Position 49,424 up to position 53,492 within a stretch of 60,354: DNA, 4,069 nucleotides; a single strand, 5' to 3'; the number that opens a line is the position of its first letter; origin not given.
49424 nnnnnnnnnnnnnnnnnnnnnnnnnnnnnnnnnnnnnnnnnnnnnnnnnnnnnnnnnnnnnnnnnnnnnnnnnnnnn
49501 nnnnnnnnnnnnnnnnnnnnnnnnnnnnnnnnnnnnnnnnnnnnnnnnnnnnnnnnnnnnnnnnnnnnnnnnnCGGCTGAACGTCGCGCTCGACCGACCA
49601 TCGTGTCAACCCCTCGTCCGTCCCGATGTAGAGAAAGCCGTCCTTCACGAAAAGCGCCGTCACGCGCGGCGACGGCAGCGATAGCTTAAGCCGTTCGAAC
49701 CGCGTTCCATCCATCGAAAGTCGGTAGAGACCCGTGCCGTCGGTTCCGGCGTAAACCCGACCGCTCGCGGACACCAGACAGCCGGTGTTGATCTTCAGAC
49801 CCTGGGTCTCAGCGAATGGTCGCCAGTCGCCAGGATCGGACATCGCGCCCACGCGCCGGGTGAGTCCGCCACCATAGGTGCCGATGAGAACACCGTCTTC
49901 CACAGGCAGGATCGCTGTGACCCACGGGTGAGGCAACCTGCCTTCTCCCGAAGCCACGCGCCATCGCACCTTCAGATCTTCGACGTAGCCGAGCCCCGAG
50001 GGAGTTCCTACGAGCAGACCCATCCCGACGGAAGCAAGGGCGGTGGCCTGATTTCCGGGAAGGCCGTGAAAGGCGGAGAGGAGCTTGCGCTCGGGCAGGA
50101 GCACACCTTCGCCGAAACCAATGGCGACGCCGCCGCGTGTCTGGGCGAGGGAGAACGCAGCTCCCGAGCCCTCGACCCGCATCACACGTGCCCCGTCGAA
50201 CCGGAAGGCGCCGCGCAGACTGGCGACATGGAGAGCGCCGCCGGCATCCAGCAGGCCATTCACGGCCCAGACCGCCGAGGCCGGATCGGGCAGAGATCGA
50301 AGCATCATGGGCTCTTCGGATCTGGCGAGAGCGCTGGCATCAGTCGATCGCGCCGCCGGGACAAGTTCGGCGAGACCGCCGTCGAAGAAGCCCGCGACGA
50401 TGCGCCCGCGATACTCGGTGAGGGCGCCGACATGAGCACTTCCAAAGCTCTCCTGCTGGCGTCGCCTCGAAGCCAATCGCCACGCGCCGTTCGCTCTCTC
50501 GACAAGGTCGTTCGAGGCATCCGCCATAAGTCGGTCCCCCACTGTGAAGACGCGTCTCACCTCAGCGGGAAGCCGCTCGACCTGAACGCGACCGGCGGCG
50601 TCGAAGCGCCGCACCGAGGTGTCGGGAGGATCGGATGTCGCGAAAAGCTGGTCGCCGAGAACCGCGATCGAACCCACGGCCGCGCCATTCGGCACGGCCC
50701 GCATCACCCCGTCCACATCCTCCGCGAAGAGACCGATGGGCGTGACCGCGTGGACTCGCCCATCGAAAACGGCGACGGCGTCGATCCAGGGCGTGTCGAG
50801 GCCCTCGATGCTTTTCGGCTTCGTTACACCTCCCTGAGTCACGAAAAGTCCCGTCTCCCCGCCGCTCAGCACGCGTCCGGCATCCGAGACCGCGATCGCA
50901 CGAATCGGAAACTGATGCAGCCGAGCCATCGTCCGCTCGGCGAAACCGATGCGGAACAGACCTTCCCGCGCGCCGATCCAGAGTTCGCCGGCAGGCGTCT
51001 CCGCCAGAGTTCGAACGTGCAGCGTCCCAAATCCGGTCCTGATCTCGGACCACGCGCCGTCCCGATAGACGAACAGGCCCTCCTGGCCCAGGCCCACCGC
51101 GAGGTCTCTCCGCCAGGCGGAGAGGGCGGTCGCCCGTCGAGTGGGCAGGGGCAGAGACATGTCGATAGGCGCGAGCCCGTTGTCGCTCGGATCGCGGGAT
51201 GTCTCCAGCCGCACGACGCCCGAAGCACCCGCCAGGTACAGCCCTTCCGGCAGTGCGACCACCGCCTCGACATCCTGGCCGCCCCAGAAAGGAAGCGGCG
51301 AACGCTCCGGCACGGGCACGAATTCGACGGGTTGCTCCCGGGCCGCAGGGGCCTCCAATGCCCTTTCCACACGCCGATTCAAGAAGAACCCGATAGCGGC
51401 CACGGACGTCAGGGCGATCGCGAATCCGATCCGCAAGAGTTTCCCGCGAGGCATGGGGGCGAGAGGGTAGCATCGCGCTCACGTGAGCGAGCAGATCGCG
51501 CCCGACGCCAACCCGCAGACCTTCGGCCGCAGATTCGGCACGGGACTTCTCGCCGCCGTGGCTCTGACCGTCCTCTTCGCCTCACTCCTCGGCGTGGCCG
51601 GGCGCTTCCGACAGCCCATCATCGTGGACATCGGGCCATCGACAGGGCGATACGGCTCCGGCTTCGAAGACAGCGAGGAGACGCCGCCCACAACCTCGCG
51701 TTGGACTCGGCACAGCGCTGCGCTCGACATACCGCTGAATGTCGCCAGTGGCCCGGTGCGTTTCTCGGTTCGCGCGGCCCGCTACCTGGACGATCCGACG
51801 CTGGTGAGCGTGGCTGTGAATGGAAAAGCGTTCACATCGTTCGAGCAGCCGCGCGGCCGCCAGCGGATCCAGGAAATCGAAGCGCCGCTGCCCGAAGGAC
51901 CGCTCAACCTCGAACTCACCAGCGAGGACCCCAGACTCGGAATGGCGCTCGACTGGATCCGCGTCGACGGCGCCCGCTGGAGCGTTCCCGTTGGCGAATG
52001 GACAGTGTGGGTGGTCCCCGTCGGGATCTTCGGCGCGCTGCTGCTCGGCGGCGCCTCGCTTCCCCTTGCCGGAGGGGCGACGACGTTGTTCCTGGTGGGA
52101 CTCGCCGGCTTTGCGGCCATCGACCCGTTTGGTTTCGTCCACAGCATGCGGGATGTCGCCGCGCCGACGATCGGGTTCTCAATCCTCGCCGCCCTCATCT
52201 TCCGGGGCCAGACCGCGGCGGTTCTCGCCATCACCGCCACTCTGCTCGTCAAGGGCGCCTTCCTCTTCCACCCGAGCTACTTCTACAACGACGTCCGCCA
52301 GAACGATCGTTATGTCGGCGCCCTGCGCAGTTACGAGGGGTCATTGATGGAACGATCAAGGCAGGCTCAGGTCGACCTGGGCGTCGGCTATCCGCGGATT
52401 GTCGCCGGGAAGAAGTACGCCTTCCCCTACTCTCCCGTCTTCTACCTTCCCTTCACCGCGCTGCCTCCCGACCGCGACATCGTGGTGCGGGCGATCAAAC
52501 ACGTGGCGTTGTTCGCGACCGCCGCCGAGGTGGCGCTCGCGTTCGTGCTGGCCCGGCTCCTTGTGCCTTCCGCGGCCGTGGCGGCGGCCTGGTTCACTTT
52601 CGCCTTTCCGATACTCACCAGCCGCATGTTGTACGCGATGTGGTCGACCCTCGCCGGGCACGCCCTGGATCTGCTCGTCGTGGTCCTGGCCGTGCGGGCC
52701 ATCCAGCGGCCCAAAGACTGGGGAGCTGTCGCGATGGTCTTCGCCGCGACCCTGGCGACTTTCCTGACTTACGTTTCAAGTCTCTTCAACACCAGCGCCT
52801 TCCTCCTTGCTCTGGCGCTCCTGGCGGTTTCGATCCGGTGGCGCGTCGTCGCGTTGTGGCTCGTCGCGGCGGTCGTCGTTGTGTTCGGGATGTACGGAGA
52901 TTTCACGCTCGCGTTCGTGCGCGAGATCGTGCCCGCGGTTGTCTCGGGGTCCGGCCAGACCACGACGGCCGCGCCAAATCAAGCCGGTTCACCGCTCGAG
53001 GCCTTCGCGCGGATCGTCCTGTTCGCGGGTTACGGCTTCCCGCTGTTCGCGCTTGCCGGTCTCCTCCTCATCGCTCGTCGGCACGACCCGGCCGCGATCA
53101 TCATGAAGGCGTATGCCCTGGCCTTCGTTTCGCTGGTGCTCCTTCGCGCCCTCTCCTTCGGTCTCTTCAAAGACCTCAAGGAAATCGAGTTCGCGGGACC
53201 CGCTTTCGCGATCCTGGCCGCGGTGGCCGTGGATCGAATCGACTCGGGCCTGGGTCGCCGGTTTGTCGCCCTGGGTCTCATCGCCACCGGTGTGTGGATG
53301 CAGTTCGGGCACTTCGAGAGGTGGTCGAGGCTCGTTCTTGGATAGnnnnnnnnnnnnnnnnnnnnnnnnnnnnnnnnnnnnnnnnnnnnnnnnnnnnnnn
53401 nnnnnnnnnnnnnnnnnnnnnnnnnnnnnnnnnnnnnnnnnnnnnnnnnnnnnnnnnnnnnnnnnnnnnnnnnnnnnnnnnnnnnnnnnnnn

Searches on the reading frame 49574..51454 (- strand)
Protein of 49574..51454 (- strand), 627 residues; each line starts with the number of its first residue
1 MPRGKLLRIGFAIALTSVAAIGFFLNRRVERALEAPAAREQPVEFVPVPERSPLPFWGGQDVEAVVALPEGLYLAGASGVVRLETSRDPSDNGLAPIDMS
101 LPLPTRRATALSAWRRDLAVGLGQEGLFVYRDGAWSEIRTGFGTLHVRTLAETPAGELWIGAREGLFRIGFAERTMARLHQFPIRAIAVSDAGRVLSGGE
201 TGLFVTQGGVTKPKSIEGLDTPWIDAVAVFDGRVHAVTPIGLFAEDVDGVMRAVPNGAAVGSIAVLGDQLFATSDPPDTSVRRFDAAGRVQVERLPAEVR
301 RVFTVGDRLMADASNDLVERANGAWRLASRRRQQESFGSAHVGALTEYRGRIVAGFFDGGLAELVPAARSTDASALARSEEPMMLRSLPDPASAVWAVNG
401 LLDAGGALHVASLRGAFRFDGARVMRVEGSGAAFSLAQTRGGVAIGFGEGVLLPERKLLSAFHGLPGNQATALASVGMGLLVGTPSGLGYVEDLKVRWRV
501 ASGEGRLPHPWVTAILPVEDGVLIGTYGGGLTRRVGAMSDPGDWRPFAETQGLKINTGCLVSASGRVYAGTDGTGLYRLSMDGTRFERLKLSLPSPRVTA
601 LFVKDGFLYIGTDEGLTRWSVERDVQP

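Call 3: search_protein_families(library=pfam, proteins=[window:49574-51454:-], max_evalue=0.01)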
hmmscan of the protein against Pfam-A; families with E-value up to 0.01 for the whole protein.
window:49574-51454:- (627 aa): 1 family
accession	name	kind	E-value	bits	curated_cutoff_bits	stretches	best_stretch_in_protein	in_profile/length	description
PF07494.17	Reg_prop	-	1.5e-08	34.3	20.4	0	592-613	1-23/24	Two component regulator propeller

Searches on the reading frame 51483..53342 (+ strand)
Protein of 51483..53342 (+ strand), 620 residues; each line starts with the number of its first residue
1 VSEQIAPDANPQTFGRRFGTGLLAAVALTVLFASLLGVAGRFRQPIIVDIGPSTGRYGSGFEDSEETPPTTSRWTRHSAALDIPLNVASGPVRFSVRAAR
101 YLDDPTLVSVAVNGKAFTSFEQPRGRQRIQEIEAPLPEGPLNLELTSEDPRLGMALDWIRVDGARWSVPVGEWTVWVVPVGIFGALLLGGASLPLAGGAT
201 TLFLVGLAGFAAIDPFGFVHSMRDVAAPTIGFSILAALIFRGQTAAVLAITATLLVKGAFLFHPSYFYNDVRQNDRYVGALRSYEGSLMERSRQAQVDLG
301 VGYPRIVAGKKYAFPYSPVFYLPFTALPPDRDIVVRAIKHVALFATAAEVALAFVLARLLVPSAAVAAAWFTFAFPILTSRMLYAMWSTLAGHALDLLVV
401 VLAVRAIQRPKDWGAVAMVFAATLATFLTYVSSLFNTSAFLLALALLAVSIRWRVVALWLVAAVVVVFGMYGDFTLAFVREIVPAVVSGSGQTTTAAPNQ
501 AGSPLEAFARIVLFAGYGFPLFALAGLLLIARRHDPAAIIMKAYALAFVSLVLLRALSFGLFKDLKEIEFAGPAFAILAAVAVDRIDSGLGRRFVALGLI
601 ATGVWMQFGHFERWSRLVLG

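Call 3: search_protein_families(library=pfam, proteins=[window:51483-53342:+], max_evalue=0.01)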
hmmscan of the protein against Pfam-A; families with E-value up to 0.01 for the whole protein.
window:51483-53342:+ (620 aa): 0 families

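Call 4: search_protein_families(library=ncbifam, proteins=[window:51483-53342:+], max_evalue=0.01)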
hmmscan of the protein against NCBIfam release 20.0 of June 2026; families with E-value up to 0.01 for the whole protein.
window:51483-53342:+ (620 aa): 0 families

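Call 32: find_homologous_proteins(query=window:51483-53342:+, region=1-620)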
Query window:51483-53342:+, residues 1-620 (620 aa): 142 proteins with E <= 0.001 among 8000 candidates; the best 120 are listed.
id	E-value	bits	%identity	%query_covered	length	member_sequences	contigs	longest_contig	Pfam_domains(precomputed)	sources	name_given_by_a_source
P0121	0.0e+0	1284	95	100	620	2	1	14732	-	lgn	-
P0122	0.0e+0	1191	89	99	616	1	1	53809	-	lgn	-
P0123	0.0e+0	1170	87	100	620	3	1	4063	-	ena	-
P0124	0.0e+0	1150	89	95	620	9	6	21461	-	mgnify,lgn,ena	mgnify:CR=1 FL=1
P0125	0.0e+0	1047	77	100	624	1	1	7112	-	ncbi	-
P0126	0.0e+0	1042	80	98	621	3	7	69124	-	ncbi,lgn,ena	-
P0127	0.0e+0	1015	76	99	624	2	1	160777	-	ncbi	-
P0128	0.0e+0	1015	75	100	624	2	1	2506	-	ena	-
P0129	0.0e+0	1014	75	100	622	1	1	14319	-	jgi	-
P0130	0.0e+0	1013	77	97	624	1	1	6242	-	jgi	-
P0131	0.0e+0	1012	76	99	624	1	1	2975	-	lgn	-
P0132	0.0e+0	1012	78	94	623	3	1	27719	-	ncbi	-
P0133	2.6e-295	999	75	99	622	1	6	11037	-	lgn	-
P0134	1.5e-294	996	73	100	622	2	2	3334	-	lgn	-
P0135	7.0e-294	994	74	100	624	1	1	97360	-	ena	-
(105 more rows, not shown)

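Call 49: predict_structure(alignment_id=A2)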
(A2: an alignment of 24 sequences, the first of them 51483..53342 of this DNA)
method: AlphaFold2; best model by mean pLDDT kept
length: 620 residues; sequences in the alignment: 24
mean_pLDDT: 86.2   pTM: 0.87
mean pLDDT of the five models: 86.2, 85.4, 85.3, 84.5, 84.2
residues with pLDDT >= 90: 344; 70-90: 197; 50-70: 49; < 50: 30
segments of 3 or more residues with pLDDT < 50: 1-7, 66-69, 302-304, 491-501, 617-620
pLDDT, mean of each block of 10 residues (from residue 1): 44 70 95 97 89 73 57 83 93 91 84 92 86 94 90 85 95 96 96 97 97 93 95 97 95 94 75 82 89 81 59 75 88 86 94 98 97 85 76 94 96 95 91 90 97 96 89 83 75 43 72 81 96 97 96 80 77 94 95 94 87 60
secondary structure, 60 per line:
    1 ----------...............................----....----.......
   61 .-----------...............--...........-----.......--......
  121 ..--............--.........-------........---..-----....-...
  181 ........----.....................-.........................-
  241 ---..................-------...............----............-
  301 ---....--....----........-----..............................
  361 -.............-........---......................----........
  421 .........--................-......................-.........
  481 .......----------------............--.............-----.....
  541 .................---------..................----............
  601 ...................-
elements in order: H11-41 E46-49 H54-57 E58-61 E73-87 E90-100 E106-112 E115-122 E125-136 E139-147 E155-162 H173-176 H178-188 H193-213 H215-239 H244-261 H269-283 H288-299 E304-307 E310-313 H318-325 H331-360 H362-374 H376-383 H387-408 H413-429 H432-447 H449-470 H472-487 H504-515 H518-530 H536-557 H567-584 H589-619

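Call 52: fold_search(model_id=the predicted structure, library=pdb)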
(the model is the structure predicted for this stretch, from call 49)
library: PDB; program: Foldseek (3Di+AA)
matches with E <= 10: 1390; with E <= 0.001: 10
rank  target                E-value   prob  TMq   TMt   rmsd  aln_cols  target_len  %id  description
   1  8pn9_A                2.2e-04  1.00  0.38  0.36  13.7       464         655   14  Structure of human oligosaccharyltransferase OST-A complex bound to NGI-1 (released 2024-05-08)
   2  7oci_F                3.8e-04  1.00  0.37  0.36  12.1       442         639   14  Cryo-EM structure of yeast Ost6p containing oligosaccharyltransferase complex (released 2022-02-16)
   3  2w1w_A                4.3e-04  1.00  0.16  0.66   3.5       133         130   16  Native structure of a family 35 carbohydrate binding module from Clostridium thermocellum (released 2009-01-20)
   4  5fui                  4.7e-04  1.00  0.17  0.71   3.1       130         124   12  Crystal structure of the C-terminal CBM6 of LamC a marine laminarianse from Zobellia galactanivorans (released 2016-03-02)
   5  2w1w_B                4.7e-04  1.00  0.16  0.66   3.5       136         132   15  Native structure of a family 35 carbohydrate binding module from Clostridium thermocellum (released 2009-01-20)
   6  8age_A                4.7e-04  1.00  0.39  0.38  10.5       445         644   14  Structure of yeast oligosaccharylransferase complex with acceptor peptide bound (released 2022-12-07)
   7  8b6l_I                4.9e-04  1.00  0.37  0.34   9.6       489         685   14  Subtomogram average of the human Sec61-TRAP-OSTA-translocon (released 2022-12-07)
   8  2w47_A                5.3e-04  1.00  0.17  0.65   3.6       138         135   17  Clostridium thermocellum CBM35 in complex with delta-4,5- anhydrogalacturonic acid (released 2009-01-27)
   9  6ezn_F                7.1e-04  1.00  0.38  0.37  13.4       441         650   12  Cryo-EM structure of the yeast oligosaccharyltransferase (OST) complex (released 2018-01-17)
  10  9n9j_I                8.4e-04  1.00  0.37  0.33  10.6       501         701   14  Structure of a GRP94 folding intermediate engaged with a CCDC134- and FKBP11-bound secretory translocon (released 2025-11-19)
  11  1uxz_A                1.1e-03  1.00  0.16  0.63   3.3       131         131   14  Carbohydrate binding module (CBM6cm-2) from Cellvibrio mixtus lichenase 5A (released 2004-03-11)
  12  1uy0_A                1.1e-03  1.00  0.16  0.64   3.3       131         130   14  Carbohydrate binding module (CBM6cm-2) from Cellvibrio mixtus lichenase 5A in complex with glc-1,3-glc-1,4-glc-1,3-glc (released 2004-03-11)
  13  5f15                  1.1e-03  1.00  0.36  0.40   7.0       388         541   18  Crystal Structure of ArnT from Cupriavidus metallidurans bound to Undecaprenyl phosphate (released 2016-02-17)
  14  2w3j                  1.2e-03  1.00  0.16  0.63   4.3       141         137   15  Structure of a family 35 carbohydrate binding module from an environmental isolate (released 2009-01-20)
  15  8wc1                  1.5e-03  1.00  0.12  0.40   8.2       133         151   14  A carbohydrate binding domain of a putative pectate lyase (released 2024-09-18)
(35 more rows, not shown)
